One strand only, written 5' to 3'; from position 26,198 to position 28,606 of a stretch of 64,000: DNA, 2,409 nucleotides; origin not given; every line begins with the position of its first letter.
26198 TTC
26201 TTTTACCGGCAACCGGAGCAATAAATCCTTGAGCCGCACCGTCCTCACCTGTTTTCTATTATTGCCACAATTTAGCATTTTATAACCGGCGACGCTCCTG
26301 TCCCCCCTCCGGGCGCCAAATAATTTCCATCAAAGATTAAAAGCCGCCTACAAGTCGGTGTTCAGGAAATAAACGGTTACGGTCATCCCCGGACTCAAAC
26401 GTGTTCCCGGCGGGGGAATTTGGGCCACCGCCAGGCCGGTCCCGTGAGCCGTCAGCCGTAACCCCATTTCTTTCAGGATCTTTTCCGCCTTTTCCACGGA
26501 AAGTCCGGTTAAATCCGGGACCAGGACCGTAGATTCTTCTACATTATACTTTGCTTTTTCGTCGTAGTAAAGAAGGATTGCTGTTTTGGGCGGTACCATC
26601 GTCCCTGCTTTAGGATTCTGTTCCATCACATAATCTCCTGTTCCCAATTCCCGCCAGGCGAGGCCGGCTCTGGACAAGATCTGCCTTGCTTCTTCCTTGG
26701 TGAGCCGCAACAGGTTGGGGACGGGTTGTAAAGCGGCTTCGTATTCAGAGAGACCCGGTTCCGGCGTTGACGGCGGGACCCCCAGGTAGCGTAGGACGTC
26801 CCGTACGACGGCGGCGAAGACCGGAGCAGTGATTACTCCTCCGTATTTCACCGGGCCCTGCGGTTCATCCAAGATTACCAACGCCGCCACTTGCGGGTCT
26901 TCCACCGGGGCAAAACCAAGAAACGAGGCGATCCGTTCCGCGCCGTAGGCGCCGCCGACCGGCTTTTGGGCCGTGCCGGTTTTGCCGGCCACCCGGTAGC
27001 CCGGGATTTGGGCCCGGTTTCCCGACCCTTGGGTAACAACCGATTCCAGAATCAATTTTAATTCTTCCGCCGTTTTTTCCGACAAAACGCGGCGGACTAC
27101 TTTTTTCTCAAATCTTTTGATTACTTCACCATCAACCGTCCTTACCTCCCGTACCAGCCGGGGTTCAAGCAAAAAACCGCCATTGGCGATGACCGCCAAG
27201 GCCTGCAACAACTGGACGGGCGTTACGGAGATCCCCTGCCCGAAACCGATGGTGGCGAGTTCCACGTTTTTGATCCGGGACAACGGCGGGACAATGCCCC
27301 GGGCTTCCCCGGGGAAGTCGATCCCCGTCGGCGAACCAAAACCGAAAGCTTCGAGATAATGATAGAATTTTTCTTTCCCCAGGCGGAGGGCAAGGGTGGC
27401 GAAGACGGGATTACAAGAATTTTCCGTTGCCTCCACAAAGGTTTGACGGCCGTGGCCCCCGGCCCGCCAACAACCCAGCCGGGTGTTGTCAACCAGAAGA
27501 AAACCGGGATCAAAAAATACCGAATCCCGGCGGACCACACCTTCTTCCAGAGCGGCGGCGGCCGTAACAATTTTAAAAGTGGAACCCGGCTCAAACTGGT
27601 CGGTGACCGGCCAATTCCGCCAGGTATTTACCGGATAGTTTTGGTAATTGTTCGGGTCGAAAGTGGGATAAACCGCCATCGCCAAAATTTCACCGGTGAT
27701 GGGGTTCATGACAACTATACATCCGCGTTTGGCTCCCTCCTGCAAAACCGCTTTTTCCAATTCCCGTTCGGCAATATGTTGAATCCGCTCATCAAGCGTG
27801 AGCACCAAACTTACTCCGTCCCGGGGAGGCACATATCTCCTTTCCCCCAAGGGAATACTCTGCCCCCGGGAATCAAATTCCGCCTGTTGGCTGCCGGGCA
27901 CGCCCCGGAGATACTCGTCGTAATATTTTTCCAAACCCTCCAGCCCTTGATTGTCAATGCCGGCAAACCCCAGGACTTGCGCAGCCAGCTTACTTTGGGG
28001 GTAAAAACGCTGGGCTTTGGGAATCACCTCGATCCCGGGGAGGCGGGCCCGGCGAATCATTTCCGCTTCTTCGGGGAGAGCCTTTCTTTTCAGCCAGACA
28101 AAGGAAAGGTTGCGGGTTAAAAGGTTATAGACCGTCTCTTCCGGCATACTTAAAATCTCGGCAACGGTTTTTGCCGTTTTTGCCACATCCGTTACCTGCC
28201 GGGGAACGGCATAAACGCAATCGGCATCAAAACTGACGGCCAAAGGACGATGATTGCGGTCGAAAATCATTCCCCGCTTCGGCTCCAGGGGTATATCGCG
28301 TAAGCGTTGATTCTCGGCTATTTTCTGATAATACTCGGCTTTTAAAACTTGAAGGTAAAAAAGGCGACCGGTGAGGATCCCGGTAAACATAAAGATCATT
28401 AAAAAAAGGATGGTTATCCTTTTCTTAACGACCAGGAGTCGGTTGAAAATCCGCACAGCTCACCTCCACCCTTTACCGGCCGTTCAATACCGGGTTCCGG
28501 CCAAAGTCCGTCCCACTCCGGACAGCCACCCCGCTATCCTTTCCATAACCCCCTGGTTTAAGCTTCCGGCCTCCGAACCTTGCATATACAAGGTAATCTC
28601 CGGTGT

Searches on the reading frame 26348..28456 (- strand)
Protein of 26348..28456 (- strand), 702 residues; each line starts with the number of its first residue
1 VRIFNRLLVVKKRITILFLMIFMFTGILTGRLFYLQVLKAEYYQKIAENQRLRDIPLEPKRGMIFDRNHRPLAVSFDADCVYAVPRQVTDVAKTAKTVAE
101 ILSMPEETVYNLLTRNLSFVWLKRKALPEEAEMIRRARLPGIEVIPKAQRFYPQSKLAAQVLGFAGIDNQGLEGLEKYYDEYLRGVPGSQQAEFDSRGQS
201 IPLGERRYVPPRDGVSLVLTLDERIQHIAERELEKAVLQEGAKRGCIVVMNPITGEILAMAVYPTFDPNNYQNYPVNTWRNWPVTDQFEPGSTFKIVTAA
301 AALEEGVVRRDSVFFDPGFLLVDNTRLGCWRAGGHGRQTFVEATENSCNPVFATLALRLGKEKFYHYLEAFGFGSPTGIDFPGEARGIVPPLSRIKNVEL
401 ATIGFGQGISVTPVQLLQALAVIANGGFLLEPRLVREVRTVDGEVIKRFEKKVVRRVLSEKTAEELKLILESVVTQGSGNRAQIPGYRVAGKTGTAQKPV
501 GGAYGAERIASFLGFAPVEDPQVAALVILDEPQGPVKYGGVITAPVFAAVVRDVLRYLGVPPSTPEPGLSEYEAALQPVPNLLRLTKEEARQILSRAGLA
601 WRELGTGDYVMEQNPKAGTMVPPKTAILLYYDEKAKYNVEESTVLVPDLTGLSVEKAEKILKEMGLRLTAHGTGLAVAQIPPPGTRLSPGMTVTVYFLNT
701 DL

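Call 16: search_protein_families(library=pfam, proteins=[window:26348-28456:-])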
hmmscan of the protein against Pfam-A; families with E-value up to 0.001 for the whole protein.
window:26348-28456:- (702 aa): 3 families
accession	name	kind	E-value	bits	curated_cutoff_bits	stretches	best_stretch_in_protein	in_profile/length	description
PF00905.27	Transpeptidase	-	1.9e-84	283.9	22.1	1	245-551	1-298/299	Penicillin binding protein transpeptidase domain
PF03793.24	PASTA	-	1.4e-26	92.7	23.2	2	644-697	1-62/64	PASTA domain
PF03717.20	PBP_dimer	-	1.3e-20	75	24.4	1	57-201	2-176/180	Penicillin-binding Protein dimerisation domain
